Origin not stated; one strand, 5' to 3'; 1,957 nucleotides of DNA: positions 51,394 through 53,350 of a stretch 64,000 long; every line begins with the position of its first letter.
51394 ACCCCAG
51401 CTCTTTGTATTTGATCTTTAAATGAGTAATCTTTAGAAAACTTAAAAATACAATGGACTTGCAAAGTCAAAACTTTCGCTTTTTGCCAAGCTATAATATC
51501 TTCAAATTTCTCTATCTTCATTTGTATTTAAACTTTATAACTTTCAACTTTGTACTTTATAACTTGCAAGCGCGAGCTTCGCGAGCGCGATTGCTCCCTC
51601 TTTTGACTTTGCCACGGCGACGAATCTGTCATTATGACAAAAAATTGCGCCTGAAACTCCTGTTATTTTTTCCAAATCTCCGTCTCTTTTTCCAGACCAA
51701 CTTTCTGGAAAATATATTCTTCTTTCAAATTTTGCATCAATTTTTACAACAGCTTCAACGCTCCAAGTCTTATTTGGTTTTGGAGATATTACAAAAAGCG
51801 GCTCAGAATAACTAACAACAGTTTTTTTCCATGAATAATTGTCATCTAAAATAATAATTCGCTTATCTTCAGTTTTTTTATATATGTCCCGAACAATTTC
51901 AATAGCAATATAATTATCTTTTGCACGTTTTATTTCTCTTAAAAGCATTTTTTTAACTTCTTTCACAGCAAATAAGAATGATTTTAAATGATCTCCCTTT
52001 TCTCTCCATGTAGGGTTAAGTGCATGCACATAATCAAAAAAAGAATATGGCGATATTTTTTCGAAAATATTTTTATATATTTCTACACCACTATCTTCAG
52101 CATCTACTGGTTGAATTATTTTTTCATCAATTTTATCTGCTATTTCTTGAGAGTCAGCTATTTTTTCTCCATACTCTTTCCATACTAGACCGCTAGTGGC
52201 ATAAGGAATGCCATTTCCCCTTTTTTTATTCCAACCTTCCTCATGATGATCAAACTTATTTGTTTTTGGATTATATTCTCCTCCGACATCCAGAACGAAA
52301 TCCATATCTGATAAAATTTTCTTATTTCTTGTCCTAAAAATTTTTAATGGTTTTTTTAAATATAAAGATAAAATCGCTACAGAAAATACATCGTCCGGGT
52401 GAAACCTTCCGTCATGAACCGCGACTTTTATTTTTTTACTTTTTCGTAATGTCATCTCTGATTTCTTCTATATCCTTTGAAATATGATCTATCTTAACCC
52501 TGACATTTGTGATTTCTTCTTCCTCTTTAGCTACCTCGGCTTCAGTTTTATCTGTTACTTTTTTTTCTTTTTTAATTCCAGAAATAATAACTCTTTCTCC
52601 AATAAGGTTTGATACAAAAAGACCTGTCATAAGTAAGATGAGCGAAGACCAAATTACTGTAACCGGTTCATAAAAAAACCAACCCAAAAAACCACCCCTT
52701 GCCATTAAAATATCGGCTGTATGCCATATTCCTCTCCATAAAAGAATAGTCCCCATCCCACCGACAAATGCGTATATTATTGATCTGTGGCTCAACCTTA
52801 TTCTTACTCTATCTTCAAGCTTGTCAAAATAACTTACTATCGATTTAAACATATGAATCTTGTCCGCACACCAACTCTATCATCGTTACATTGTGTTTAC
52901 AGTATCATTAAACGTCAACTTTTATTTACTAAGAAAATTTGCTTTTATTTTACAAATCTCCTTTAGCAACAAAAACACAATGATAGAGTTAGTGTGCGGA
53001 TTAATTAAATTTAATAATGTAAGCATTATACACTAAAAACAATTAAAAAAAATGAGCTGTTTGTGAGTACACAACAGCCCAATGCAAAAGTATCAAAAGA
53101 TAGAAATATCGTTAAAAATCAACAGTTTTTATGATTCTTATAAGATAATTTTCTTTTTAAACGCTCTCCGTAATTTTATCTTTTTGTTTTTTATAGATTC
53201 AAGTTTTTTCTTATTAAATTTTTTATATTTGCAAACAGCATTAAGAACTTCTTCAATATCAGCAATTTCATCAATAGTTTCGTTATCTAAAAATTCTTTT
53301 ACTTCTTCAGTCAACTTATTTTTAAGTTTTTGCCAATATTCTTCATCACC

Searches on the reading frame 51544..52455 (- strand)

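Call 74: search_protein_families(library=pfam, proteins=[window:51544-52455:-], max_evalue=0.001)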
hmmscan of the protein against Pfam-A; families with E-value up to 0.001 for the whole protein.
window:51544-52455:- (303 aa): 1 family
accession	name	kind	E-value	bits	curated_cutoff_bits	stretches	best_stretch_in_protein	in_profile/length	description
PF03690.18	MYG1_exonuc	-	8.1e-69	233.1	22.1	1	10-296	1-318/318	Uncharacterised protein family (UPF0160)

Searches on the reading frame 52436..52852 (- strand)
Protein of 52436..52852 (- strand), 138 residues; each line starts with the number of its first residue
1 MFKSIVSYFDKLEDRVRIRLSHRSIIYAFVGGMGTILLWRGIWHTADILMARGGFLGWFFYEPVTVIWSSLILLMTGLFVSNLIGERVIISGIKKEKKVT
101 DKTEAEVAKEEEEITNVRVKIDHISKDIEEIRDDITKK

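Call 39: find_homologous_proteins(query=window:52436-52852:-, max_evalue=1e-20)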
Query window:52436-52852:- (138 aa): 337 proteins with E <= 1e-20 among 346 candidates; the best 120 are listed.
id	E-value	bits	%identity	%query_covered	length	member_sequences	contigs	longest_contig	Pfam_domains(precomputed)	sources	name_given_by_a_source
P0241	2.8e-83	294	100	100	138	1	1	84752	-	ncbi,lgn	-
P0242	8.7e-69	248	78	100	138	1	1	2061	-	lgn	-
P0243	1.6e-67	243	80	100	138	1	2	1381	-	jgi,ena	-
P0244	2.8e-66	239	77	100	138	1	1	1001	-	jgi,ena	-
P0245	3.7e-66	239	80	96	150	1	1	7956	-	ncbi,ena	-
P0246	8.6e-66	238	76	100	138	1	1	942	-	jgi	jgi:hypothetical protein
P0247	1.2e-65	237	77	96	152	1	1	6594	-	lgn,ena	-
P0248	7.6e-65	235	78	100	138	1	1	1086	-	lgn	-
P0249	1.1e-64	234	74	100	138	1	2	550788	-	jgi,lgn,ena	-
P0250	2.4e-64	233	75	99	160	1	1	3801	-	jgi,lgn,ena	-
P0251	5.0e-64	232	78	96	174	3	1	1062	-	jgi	-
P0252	5.2e-64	232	74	99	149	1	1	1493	-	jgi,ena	-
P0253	5.7e-64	232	76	100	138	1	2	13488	-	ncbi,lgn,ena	ncbi:MAG: hypothetical protein ABIF22_00890 [bacterium]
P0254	6.8e-64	232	75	100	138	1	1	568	-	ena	-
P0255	1.1e-63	231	75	97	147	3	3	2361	-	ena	-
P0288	4.6e-59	216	69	100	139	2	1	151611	-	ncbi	-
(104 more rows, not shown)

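Call 41: find_encoding_contigs(protein=P0288, flank=10000, max_places=1)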
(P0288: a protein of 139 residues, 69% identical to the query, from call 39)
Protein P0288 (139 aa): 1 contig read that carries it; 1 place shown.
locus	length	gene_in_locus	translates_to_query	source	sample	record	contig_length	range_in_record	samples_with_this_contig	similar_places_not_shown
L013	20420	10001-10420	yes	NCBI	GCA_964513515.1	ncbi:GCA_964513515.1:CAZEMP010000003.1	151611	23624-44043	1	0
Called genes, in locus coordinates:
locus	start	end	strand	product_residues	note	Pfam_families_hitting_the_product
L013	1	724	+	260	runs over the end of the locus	PF00483:NTP_transferase, PF12804:NTP_transf_3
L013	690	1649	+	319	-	PF01370:Epimerase, PF16363:GDP_Man_Dehyd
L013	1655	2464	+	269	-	PF00456:Transketolase_N, PF00676:E1_dh (weak), PF13292:DXP_synthase_N (weak)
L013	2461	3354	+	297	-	PF02779:Transket_pyr, PF02780:Transketolase_C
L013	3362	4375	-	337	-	PF01073:3Beta_HSD, PF01370:Epimerase, PF16363:GDP_Man_Dehyd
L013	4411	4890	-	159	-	PF00293:NUDIX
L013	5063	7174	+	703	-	PF04932:Wzy_C, PF23914:TPR_CcmH_CycH (faint), PF13181:TPR_8 (faint), PF21033:RMD1-3 (weak)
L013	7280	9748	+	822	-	PF07517:SecA_DEAD, PF01043:SecA_PP_bind, PF21090:P-loop_SecA, PF07516:SecA_SW, PF02810:SEC-C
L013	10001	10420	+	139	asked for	-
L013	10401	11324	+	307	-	PF03690:MYG1_exonuc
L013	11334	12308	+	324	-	PF01018:GTP1_OBG, PF03193:RsgA_GTPase (faint), PF01926:MMR_HSR1, PF02421:FeoB_N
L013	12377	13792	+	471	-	PF02934:GatB_N, PF02637:GatB_Yqey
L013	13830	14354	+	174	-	PF02502:LacAB_rpiB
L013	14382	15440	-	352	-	PF00953:Glycos_transf_4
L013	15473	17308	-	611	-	PF13522:GATase_6, PF13537:GATase_7, PF00733:Asn_synthase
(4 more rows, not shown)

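Call 42: find_encoding_contigs(protein=P0245, flank=10000, max_places=1)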
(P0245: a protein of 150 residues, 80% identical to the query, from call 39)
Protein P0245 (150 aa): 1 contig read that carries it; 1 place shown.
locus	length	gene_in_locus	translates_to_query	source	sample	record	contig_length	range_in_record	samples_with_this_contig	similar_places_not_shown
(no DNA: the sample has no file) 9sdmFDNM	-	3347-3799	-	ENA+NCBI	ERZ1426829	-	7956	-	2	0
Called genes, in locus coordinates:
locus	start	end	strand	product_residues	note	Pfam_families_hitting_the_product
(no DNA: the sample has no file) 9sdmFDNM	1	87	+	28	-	?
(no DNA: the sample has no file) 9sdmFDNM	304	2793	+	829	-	PF07517:SecA_DEAD, PF01043:SecA_PP_bind, PF21090:P-loop_SecA, PF07516:SecA_SW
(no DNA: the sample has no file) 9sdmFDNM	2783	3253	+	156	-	PF00293:NUDIX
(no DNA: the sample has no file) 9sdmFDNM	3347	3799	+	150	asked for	-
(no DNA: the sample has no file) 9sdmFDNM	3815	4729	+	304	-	PF03690:MYG1_exonuc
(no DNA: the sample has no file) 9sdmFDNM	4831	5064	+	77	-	PF01197:Ribosomal_L31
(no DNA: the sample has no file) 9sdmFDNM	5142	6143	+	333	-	PF03462:PCRF, PF00472:RF-1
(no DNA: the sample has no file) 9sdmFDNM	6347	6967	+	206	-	-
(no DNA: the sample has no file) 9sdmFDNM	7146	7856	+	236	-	PF00318:Ribosomal_S2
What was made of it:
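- Tried and rejected: P0245's contig has no DNA (call 42).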

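Call 74: search_protein_families(library=pfam, proteins=[window:52436-52852:-], max_evalue=0.001)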
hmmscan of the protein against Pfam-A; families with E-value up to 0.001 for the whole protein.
window:52436-52852:- (138 aa): 0 families

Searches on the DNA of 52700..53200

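Call 65: search_rna_families(source=window, start=52700, end=53200, threshold=evalue, max_evalue=10)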
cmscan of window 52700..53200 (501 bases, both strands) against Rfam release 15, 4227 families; matches with E-value up to 10: 2.
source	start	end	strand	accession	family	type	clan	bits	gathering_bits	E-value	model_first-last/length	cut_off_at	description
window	52927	53033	-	RF02449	ncr1015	Gene; sRNA;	-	24.2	60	0.37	1-121/121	no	Bacillus sRNA ncr1015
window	52863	53000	-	RF01005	MIR530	Gene; miRNA;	-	23.9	85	0.03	19-156/172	no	MIR530 microRNA precursor family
